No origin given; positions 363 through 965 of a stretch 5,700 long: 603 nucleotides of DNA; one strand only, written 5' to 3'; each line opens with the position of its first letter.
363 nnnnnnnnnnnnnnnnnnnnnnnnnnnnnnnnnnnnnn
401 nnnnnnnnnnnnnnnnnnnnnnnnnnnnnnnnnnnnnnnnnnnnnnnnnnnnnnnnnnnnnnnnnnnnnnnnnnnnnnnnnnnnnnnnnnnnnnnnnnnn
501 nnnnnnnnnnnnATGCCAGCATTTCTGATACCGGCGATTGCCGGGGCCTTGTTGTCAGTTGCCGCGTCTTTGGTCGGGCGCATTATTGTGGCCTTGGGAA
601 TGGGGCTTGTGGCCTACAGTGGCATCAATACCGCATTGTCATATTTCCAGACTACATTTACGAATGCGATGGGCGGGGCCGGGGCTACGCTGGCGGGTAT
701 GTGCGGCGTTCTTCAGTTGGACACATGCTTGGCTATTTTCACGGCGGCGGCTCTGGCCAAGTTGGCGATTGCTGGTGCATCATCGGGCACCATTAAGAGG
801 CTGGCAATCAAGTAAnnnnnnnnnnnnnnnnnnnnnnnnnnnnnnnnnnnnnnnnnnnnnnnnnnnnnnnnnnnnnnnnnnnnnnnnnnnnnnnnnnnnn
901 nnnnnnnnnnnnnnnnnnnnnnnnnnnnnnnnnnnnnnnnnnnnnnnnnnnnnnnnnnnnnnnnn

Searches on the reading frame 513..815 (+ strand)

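Call 4: search_protein_families(library=pfam, proteins=[window:513-815:+], max_evalue=1)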
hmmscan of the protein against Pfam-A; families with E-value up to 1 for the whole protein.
window:513-815:+ (100 aa): 1 family
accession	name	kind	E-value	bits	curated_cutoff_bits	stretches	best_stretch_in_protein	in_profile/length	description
PF10734.14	DUF2523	-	3.3e-11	44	22.1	1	9-86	1-78/80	Protein of unknown function (DUF2523)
